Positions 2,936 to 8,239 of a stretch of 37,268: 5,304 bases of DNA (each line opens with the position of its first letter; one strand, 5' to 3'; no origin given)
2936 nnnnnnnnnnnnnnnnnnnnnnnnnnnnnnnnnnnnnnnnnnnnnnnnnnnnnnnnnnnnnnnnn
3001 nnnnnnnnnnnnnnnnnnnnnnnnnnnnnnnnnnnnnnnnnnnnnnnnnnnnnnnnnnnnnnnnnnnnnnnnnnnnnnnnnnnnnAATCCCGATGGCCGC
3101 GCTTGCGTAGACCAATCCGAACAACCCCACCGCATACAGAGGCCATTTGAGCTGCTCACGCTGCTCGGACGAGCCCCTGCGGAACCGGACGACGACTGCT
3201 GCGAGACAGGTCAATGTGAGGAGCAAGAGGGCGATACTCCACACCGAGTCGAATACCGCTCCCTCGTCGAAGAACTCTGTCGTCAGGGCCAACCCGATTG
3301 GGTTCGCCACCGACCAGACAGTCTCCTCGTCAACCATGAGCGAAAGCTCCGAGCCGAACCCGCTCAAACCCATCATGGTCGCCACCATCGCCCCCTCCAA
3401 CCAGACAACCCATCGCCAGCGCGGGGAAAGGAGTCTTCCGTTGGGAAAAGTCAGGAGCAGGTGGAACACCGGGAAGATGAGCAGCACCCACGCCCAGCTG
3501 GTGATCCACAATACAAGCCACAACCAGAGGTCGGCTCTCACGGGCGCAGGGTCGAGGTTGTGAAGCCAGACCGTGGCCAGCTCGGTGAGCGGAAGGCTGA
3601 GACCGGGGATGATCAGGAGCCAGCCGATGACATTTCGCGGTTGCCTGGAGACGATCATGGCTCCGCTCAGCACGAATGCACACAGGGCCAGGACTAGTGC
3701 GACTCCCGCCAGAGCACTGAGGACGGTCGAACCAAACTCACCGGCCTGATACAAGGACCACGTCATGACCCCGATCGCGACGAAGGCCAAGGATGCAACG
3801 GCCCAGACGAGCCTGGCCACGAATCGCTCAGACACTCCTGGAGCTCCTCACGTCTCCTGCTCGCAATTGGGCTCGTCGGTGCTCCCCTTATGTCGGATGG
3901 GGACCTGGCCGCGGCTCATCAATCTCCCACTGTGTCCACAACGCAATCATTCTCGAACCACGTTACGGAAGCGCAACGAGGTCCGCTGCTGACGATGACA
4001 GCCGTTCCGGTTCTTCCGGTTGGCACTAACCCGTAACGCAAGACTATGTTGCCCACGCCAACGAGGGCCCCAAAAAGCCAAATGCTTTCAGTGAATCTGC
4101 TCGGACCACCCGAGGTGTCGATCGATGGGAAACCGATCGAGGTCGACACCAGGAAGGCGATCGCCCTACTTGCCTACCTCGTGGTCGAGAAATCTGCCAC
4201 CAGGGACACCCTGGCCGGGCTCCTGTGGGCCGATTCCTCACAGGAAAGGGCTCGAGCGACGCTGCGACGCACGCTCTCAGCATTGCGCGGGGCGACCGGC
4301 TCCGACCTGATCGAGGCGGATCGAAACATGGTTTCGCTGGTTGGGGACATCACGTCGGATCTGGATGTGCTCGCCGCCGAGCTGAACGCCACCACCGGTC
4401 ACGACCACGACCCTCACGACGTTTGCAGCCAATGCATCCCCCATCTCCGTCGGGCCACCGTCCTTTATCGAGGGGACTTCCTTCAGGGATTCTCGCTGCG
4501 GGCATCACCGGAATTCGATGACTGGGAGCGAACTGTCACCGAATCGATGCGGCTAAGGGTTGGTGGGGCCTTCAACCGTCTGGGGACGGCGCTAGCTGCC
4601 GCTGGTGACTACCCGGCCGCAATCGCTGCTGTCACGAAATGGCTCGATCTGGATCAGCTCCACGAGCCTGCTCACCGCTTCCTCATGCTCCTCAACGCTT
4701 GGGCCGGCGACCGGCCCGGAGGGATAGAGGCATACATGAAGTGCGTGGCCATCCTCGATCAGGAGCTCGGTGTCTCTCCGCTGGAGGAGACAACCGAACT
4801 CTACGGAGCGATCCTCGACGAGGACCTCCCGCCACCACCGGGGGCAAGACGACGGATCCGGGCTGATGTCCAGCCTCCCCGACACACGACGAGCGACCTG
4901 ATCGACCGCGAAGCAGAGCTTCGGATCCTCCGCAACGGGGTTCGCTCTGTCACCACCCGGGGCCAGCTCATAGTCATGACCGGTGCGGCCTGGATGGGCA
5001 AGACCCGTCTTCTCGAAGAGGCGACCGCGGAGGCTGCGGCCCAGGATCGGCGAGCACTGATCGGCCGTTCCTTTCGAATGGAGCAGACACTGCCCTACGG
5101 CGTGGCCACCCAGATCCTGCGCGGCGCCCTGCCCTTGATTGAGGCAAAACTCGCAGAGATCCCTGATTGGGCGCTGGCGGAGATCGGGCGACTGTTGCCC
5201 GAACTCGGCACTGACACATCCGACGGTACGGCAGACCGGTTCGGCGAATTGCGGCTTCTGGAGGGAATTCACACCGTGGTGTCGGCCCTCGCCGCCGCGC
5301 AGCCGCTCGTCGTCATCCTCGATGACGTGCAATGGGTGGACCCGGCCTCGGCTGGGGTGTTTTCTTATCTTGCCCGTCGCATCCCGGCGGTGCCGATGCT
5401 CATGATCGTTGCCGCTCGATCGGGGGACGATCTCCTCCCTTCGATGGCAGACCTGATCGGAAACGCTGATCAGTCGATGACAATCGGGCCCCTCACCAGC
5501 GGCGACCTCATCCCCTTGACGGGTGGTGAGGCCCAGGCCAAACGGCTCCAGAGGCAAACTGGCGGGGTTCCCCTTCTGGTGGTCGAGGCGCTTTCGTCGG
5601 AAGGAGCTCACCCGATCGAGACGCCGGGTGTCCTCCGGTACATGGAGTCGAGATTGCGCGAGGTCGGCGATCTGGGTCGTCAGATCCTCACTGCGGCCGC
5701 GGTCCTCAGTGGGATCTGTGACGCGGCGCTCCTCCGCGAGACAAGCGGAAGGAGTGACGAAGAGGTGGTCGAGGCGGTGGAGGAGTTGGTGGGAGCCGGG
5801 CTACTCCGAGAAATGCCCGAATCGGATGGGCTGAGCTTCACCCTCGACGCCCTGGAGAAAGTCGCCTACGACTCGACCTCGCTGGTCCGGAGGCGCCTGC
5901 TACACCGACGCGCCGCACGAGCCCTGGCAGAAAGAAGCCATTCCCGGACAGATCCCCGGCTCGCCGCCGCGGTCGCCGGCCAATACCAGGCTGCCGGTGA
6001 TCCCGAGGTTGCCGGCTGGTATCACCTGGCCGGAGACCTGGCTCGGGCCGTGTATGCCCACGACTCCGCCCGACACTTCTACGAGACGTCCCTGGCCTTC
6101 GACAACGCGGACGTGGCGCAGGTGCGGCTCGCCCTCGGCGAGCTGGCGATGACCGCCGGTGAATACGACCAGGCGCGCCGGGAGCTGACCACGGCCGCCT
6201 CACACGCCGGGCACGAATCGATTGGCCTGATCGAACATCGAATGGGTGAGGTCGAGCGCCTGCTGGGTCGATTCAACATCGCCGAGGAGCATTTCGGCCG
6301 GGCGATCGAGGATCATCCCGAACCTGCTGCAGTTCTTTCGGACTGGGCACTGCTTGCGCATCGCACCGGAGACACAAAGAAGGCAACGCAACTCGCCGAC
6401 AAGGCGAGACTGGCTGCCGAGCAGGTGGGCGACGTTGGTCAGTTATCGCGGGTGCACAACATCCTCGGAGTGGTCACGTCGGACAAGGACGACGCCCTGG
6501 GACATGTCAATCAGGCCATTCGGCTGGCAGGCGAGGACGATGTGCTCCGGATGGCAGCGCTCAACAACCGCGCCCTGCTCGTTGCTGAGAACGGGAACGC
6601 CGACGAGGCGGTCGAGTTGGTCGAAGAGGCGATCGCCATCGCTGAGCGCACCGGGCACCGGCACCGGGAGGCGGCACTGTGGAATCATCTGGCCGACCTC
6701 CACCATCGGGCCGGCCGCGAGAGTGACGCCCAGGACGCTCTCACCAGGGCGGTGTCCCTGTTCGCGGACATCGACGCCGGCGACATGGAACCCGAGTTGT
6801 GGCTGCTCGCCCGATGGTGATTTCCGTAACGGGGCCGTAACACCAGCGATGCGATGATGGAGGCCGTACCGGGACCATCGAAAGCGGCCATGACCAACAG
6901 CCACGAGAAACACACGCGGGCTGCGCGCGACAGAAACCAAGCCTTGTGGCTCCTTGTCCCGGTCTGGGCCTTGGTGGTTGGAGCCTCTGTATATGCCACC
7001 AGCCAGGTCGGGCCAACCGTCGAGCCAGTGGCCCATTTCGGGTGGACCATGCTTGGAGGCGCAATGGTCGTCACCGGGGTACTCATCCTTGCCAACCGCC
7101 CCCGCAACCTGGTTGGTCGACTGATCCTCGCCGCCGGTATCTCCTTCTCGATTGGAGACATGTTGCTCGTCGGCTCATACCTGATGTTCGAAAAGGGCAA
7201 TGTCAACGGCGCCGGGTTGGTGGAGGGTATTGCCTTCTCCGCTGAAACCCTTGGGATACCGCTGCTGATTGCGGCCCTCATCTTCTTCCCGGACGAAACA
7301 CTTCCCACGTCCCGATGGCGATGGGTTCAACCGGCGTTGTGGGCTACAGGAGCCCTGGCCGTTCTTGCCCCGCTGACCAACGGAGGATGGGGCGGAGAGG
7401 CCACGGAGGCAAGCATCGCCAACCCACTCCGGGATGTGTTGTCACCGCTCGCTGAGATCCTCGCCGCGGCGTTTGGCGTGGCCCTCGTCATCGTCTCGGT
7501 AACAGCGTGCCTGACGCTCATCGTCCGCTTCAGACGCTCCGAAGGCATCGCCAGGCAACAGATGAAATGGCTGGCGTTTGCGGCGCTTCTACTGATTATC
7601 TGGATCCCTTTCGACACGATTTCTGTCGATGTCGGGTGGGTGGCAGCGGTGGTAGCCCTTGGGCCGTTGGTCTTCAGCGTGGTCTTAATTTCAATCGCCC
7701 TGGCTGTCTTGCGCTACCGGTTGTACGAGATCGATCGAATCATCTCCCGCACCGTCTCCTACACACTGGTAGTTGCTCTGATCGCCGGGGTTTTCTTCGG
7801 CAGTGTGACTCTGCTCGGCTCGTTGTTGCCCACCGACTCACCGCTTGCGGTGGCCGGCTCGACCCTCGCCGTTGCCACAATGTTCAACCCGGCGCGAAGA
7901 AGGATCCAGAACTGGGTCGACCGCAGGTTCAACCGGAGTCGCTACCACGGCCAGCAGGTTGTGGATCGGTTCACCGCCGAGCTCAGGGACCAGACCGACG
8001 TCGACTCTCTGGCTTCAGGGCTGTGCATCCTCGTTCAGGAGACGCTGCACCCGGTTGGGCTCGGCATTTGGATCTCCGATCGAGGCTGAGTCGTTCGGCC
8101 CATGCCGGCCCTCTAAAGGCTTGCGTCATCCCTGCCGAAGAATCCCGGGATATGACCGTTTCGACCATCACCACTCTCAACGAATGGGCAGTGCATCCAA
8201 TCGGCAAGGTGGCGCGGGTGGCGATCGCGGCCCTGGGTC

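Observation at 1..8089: Five kinase-less membrane sensor paralogs arrayed around a SARP/STAND regulator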

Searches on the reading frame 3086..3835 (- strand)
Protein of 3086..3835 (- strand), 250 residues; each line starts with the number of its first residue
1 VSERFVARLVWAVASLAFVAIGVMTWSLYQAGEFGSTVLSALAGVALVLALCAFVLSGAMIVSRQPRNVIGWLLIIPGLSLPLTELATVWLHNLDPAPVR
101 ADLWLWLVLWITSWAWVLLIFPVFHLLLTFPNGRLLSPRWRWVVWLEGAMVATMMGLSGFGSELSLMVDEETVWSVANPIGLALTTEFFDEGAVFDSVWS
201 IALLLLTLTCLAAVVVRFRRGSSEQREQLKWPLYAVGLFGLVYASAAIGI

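Call 73: find_homologous_proteins(query=window:3086-3835:-, max_evalue=0.001)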
Query window:3086-3835:- (250 aa): 302 proteins with E <= 0.001 among 8000 candidates; the best 120 are listed.
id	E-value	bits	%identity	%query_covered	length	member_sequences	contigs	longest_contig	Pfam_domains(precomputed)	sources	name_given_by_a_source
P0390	1.5e-153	528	100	100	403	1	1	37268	-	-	-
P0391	2.7e-134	465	87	100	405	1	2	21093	-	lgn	-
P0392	7.6e-105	368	88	76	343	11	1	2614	-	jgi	jgi:hypothetical protein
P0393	9.0e-100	352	66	99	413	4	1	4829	-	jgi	-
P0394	4.5e-90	320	62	99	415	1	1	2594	-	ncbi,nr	ncbi:MAG: hypothetical protein M3N43_05530 [Actinomycetota bacterium]|nr:hypothetical protein [Actin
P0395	3.1e-86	307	59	98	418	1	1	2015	-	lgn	-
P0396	4.5e-86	307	63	97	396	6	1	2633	-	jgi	jgi:hypothetical protein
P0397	8.5e-84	299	61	96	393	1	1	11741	-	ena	-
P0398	1.0e-83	299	61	96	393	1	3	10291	-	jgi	jgi:hypothetical protein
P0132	9.2e-83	296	57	97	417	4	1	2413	-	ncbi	-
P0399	4.1e-81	291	60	97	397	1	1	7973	-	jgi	jgi:hypothetical protein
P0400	1.3e-80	289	59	96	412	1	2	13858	-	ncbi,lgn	ncbi:MAG: hypothetical protein WEE53_11595 [Acidimicrobiia bacterium]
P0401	3.1e-77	278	58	92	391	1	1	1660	-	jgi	jgi:hypothetical protein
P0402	7.1e-77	277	60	94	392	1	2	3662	-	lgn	-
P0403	1.8e-76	276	56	94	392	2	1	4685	-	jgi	jgi:hypothetical protein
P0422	4.8e-70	254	55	96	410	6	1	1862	PF16927.12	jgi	jgi:hypothetical protein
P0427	2.5e-69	252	55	97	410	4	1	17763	PF16927.12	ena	-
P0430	5.0e-69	251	55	96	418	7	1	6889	PF16927.12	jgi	-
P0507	2.3e-34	138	39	86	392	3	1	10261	PF16927.12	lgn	-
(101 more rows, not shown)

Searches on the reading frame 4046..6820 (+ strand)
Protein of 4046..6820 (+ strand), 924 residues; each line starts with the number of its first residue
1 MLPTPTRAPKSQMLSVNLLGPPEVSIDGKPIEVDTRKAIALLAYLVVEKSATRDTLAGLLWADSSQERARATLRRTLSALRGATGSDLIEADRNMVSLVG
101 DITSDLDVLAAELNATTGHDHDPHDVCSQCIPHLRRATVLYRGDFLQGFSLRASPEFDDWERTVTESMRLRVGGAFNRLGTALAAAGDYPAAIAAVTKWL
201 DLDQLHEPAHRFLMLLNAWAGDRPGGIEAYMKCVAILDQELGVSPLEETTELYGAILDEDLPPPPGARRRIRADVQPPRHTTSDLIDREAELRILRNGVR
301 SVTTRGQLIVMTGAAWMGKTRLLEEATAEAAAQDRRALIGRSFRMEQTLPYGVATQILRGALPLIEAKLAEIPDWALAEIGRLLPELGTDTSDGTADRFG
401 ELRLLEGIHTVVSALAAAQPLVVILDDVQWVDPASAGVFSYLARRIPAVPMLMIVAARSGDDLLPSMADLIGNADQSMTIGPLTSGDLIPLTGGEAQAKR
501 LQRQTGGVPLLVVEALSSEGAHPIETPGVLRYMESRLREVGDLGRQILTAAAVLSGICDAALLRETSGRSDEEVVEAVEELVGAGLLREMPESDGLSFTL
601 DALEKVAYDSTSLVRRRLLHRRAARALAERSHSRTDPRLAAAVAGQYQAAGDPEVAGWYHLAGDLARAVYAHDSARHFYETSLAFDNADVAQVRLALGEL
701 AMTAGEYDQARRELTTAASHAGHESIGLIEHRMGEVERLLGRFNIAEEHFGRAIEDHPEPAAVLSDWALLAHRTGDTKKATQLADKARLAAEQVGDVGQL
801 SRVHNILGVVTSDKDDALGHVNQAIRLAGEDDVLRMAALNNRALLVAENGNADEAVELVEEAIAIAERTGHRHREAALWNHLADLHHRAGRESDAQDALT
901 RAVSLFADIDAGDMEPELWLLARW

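Call 4: search_protein_families(library=pfam, proteins=[window:4046-6820:+], max_evalue=1)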
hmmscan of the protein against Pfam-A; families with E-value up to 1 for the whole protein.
window:4046-6820:+ (924 aa): 23 families
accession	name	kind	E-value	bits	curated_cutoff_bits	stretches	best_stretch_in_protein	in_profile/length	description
PF13424.12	TPR_12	-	6.6e-21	74.7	30.1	3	836-906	3-75/77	Tetratricopeptide repeat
PF13191.12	AAA_16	-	3e-17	64.1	32.6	1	287-454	4-167/167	AAA ATPase domain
PF03704.23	BTAD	-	5.2e-15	56.5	22.1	1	106-257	1-146/146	Bacterial transcriptional activator domain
PF07719.23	TPR_2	-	4.7e-13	48.6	27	2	838-866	3-31/34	Tetratricopeptide repeat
PF00515.34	TPR_1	-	8.7e-10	38.4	27.8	0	175-196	3-24/34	Tetratricopeptide repeat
PF14559.12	TPR_19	-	5.1e-07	30.4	25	3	672-719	7-53/68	Tetratricopeptide repeat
PF13428.12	TPR_14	-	2.6e-06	28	23.5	2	877-908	2-33/44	Tetratricopeptide repeat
PF13181.12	TPR_8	-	4.9e-05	23.6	25.7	0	877-906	2-31/34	Tetratricopeptide repeat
PF25064.1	ARM_TT21_5th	-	0.001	19.8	27.8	1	744-826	18-100/117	TT21 fifth ARM repeats domain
PF13374.12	TPR_10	-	0.001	19.4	27.5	1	836-869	2-35/42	Tetratricopeptide repeat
PF13401.12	AAA_22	-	0.0013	19.5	27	1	305-444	4-105/130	AAA domain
PF11846.14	Wzy_C_2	-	0.0017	18.7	28.5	0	857-910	127-180/191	Virulence factor membrane-bound polymerase, C-terminal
PF22860.2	DUF7017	-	0.002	18.6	27.5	0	807-895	41-130/141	Domain of unknown function (DUF7017)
PF13432.12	TPR_16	-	0.0069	17.3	32.7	3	740-788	10-59/65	Tetratricopeptide repeat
PF13431.12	TPR_17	-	0.012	16.3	24.4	0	175-193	15-33/34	Tetratricopeptide repeat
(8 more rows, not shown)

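Call 6: search_protein_families(library=ncbifam, proteins=[window:4046-6820:+], max_evalue=1)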
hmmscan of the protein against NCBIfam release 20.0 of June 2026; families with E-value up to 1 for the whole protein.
window:4046-6820:+ (924 aa): 12 families
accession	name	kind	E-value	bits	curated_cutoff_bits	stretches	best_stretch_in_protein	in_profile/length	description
TIGR03903.1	TOMM_kin_cyc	equivalog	3.7e-17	61.5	705.75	2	282-655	480-889/1267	TOMM system kinase/cyclase fusion protein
NF053617.1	SARPRegAfsRStmc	equivalog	4.9e-16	57.9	1430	3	6-309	21-320/986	SARP-family global regulator AfsR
NF040959.1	MamA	equivalog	5.4e-09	35.8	200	3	659-787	75-199/204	magnetosome protein MamA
NF053720.1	NsdA_fam_reg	subfamily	1.1e-08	35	75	2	813-917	216-321/432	NsdA family TPR-like regulatory protein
TIGR02521.1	type_IV_pilW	equivalog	2.5e-07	30.5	154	1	679-787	19-125/234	type IV pilus biogenesis/stability protein PilW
NF002725.1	PRK02603.1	equivalog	6.2e-07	29.6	143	1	813-903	50-133/173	photosystem I assembly protein Ycf3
NF033920.0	C39_PA2778_fam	equivalog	3.6e-05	23.3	150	1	741-788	204-251/255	PA2778 family cysteine peptidase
TIGR02917.1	PEP_TPR_lipo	equivalog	8.1e-05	20.7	312.2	2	686-904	358-561/899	XrtA/PEP-CTERM system TPR-repeat protein PrsT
NF058541.1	SusR_regulator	equivalog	0.0075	15.5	480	0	837-887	242-292/515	SusR family glycan utilization regulator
NF047558.1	TPR_END_plus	domain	0.022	14.7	32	1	840-866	3-29/56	TPR end-of-group domain-containing protein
NF053520.1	HK_Porph_FimS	equivalog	0.04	12.2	600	1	815-905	181-273/618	sensor histidine kinase FimS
NF047371.1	FlcA_CTERM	equivalog_domain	0.061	11.7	300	0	649-755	431-535/646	periplasmic flagellar collar protein FlcA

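Call 69: search_protein_families(library=padloc, proteins=[window:4046-6820:+], max_evalue=0.01)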
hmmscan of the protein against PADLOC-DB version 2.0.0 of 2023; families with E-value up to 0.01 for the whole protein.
window:4046-6820:+ (924 aa): 1 family
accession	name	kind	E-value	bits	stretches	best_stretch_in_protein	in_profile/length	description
PDLC01171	TPR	-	2.6e-05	21.4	1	7-85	374-451/504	TPR repeats containing protein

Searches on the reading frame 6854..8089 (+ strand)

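Call 4: search_protein_families(library=pfam, proteins=[window:6854-8089:+], max_evalue=1)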
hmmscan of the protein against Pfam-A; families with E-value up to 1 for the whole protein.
window:6854-8089:+ (411 aa): 2 families
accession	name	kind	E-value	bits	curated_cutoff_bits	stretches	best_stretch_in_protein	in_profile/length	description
PF16927.11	HisKA_7TM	-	0.0023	18.2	28.6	1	129-293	59-222/224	N-terminal 7TM region of histidine kinase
PF08285.16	DPM3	-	0.39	11.4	25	0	236-293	4-63/90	Dolichol-phosphate mannosyltransferase subunit 3 (DPM3)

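Call 6: search_protein_families(library=ncbifam, proteins=[window:6854-8089:+], max_evalue=1)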
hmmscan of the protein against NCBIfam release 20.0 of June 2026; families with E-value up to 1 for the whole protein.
window:6854-8089:+ (411 aa): 3 families
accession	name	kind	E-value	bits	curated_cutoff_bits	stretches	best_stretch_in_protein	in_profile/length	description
NF045937.1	MSC_0624_12TM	equivalog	0.021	13.4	70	1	210-320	288-396/445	MSC_0624 family F1-like ATPase-associated membrane protein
NF033158.1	Myrrcad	domain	0.18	11.3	33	1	307-322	5-20/36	MyrrCad domain-containing protein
NF004432.0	PRK05771.3-1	equivalog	0.31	9.4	1044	1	198-335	437-580/643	V-type ATP synthase subunit I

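Call 69: search_protein_families(library=padloc, proteins=[window:6854-8089:+], max_evalue=0.01)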
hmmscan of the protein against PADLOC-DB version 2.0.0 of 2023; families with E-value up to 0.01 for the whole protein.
window:6854-8089:+ (411 aa): 0 families
